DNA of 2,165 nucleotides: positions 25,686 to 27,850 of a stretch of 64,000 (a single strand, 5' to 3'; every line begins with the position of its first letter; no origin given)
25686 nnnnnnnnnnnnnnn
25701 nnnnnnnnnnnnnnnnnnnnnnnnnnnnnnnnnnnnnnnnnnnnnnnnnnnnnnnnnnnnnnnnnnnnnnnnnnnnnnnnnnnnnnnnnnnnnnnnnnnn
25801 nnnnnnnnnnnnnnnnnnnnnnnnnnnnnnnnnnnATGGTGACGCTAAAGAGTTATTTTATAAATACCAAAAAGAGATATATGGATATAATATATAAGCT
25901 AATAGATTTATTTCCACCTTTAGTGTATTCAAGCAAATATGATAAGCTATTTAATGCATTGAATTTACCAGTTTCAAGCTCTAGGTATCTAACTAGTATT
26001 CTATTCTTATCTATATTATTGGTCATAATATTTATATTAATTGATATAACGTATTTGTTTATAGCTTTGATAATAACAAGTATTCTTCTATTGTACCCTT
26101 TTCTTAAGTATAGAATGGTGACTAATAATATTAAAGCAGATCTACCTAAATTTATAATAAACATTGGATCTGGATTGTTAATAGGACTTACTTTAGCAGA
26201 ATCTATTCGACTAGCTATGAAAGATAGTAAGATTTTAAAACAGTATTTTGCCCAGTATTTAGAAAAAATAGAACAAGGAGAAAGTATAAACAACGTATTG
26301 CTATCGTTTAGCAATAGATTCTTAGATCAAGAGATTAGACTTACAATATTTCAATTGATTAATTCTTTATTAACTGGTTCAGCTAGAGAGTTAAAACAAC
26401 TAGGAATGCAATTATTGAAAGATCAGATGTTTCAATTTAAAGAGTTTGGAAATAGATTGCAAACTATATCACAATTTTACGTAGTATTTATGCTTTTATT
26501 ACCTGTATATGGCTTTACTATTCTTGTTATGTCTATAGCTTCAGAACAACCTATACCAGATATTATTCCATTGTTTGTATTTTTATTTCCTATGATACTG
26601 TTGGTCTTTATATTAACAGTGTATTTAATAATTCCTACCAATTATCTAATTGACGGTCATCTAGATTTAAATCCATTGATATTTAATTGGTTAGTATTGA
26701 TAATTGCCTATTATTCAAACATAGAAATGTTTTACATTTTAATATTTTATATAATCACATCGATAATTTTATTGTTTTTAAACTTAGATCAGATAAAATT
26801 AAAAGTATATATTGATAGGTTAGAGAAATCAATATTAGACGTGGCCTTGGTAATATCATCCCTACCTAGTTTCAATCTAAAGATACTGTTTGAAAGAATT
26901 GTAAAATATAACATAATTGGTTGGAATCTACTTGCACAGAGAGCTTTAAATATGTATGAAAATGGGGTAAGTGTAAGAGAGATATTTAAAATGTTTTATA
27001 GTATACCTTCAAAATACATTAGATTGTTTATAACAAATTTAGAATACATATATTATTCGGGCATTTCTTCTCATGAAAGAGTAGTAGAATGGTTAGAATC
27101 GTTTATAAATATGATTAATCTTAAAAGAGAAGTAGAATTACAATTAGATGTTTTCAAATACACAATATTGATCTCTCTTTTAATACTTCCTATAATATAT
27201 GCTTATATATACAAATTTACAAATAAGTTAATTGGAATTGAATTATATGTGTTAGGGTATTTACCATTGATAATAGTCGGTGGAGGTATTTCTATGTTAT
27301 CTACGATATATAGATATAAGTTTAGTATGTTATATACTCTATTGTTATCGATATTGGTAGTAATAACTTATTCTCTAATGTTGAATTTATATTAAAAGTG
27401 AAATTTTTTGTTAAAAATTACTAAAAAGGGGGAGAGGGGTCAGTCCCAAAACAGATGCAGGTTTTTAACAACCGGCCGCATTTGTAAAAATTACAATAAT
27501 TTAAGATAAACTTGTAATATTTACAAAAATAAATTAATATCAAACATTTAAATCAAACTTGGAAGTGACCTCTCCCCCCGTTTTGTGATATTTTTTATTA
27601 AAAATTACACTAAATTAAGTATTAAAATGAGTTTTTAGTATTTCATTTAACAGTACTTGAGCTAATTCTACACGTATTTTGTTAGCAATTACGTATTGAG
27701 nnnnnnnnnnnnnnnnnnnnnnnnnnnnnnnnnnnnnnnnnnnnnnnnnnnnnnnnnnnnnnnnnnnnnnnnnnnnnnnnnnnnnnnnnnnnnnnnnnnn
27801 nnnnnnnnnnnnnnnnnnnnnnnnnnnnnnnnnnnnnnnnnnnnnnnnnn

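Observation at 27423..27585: Nested inverted-repeat element with G/C-rich arms in the convergent gap downstream of the RNR operon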

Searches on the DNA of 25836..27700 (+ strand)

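Call 5: search_rna_families(source=window, start=27300, end=27700, threshold=evalue, max_evalue=10, show_alignments=3)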
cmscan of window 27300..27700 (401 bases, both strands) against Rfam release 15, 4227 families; matches with E-value up to 10: 6.
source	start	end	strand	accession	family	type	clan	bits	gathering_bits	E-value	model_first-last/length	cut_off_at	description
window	27357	27473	-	RF02105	DLEU2_1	Gene; lncRNA;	-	23.8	52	4.2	1-121/121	no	Deleted in lymphocytic leukemia 2 conserved region 1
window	27418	27512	+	RF01909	CDKN2B-AS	Gene; lncRNA;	-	18.3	80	0.47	57-150/150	no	CDKN2B antisense RNA 1 intronic convserved region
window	27624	27683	+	RF02451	ncr1241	Gene; sRNA;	-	16.6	60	3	1-63/63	no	Bacillus sRNA ncr1241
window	27409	27600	-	RF00908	MIR529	Gene; miRNA;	-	15.4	75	0.97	1-131/131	no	MIR529 microRNA precursor family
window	27448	27499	+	RF02577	tsr24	Gene; sRNA;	-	15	50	0.39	1-238/238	no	S. aureus tsr24 small RNA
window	27551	27602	-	RF01123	sR35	Gene; snRNA; snoRNA; CD-box;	-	10.3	60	5.6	1-57/57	no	Small nucleolar RNA sR35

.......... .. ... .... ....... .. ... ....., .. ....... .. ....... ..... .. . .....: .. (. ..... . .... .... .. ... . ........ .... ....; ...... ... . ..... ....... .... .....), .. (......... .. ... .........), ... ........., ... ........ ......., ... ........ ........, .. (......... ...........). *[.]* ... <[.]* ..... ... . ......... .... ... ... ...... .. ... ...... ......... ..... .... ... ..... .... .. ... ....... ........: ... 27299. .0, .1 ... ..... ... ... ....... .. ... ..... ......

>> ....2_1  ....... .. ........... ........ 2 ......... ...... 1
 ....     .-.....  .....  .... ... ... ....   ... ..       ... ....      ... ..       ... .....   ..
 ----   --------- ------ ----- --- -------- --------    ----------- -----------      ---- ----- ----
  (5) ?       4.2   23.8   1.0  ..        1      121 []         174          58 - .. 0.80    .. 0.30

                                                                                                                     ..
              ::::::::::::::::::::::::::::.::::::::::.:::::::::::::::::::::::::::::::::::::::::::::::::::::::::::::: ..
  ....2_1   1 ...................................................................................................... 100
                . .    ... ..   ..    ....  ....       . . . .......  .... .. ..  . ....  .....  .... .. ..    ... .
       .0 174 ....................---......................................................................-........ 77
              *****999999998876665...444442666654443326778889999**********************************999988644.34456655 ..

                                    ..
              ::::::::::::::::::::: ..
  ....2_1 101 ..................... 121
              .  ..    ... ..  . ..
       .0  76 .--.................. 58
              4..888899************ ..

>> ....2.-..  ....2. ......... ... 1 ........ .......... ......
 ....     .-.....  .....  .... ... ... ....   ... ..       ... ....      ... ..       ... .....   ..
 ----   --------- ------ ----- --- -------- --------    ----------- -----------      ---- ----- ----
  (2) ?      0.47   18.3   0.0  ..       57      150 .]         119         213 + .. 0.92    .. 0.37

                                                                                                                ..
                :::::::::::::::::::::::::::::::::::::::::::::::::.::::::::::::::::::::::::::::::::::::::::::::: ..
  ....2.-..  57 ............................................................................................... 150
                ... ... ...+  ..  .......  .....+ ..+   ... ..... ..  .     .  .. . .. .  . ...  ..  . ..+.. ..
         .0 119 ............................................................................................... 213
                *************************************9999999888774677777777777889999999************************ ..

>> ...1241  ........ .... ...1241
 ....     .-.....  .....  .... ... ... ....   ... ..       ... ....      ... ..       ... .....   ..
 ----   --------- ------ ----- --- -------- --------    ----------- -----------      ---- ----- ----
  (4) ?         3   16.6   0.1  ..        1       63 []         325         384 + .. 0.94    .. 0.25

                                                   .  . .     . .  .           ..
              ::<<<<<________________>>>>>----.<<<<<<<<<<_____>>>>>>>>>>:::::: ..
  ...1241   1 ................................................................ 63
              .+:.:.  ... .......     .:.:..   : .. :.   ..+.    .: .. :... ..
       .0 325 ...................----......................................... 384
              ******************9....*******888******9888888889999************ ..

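Call 58: search_rna_families(sources=[L123, L126, L129], threshold=evalue, max_evalue=10)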
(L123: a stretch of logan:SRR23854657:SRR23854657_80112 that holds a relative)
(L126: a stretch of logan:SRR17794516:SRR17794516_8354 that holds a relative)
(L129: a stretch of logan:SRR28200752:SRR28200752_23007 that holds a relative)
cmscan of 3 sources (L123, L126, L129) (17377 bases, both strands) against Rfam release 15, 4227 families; matches with E-value up to 10: 7.
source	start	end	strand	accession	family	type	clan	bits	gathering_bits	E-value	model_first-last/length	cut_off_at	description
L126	5882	5954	-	RF00005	tRNA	Gene; tRNA;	CL00001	67.4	29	4.3e-13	1-71/71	no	tRNA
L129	559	654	-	RF01505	Afu_264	Gene; snRNA; snoRNA; CD-box;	-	24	40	0.62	1-103/103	no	A. fumigatus snoRNA Afu_264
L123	3592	3712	-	RF00438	SNORA33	Gene; snRNA; snoRNA; HACA-box;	-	23.7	74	6.1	1-130/130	no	Small nucleolar RNA SNORA33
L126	2237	2317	+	RF01742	lactis-plasmid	Gene; sRNA;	-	23.2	70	8.1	1-106/106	no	lactis-plasmid RNA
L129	2286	2345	+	RF03339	mir-3047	Gene; miRNA;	-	22.9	53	1.5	1-61/61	no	mir-3047 microRNA precursor family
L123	2783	2831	-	RF01319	CRISPR-DR6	Gene; CRISPR;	-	21.5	39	2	1-30/30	no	CRISPR RNA direct repeat element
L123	4208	4380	-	RF03338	MIR4416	Gene; miRNA;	-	18.1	70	8.6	1-147/147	no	MIR4416 microRNA precursor family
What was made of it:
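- Tried and rejected: Searches at permissive E-values on the window and on three relatives gave nothing (calls 5, 58).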

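Call 80: build_rna_model(alignment_id=A5, structure=none)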
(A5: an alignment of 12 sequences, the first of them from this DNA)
Model R1 built from alignment A5 (12 sequences, 67 columns); structure: none (sequence only).
model positions 65; base pairs 0; branch points 0; effective number of sequences 7.99; information 0.862 bits per position. No base pairs: searches with it score sequence only.

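Call 82: search_with_rna_model(model_id=R1, sources=[window, L122, L123, L124, L127, L131, L134, L135, L137, L139], max_evalue=10)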
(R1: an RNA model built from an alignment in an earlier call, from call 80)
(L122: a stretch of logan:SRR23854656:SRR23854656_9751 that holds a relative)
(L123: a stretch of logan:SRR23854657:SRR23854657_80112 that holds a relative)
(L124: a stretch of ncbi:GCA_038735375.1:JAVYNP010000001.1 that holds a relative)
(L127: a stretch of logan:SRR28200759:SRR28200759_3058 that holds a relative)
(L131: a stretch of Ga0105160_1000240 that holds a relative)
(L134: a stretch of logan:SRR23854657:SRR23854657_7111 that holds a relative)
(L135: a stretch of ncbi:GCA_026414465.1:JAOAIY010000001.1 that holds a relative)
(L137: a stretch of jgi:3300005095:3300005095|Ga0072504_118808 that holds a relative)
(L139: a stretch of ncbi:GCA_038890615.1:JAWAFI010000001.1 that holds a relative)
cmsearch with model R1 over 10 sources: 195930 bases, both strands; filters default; matches with E-value up to 10: 33.
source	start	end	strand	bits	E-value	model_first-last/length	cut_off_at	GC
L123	4346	4408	-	64.2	2.2e-18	2-65/65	-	0.32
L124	11656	11720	-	61.9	1.1e-17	1-65/65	-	0.35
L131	4807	4871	-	61.9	1.1e-17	1-65/65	-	0.35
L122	7612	7673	+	60.4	3.3e-17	3-65/65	-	0.34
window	27390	27450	+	60.4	3.4e-17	3-63/65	-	0.31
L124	11486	11548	+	59.9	4.9e-17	1-64/65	-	0.37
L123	4181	4244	+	58.8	1.1e-16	1-64/65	-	0.41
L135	8970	9033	-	56.8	4.6e-16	1-64/65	-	0.38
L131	4637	4699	+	56.6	5.1e-16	1-64/65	-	0.38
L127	8487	8549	+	56.4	5.9e-16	1-64/65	-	0.4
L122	7780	7843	-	55.2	1.4e-15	1-64/65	-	0.33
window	27556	27616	-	51.8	1.7e-14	5-65/65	-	0.31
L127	8658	8724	-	50.8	3.2e-14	1-65/65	-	0.43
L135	8796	8862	+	49.4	9.1e-14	1-65/65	-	0.42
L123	4396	4425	+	10.1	0.16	1-28/65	-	0.17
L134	5009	5039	+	9.2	0.32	5-35/65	-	0.19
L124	11480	11498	-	8.5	0.54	2-20/65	-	0.21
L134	721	743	+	8.3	0.6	4-26/65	-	0.13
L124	11710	11736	+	7.9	0.8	4-30/65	-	0.22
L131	4861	4887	+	7.9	0.8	4-30/65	-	0.22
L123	4153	4194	-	7.7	0.92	1-36/65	-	0.17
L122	7813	7833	+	7.5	1.1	16-36/65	-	0.14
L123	4280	4298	-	6.8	1.8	15-33/65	-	0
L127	8579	8599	+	6.4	2.5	19-39/65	-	0.14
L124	11686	11708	+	6.1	2.9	12-33/65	-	0.13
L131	4837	4859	+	6.1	2.9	12-33/65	-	0.13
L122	3272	3304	-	5.1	6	13-45/65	-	0.27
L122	7623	7649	-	4.6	8.7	5-33/65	-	0.15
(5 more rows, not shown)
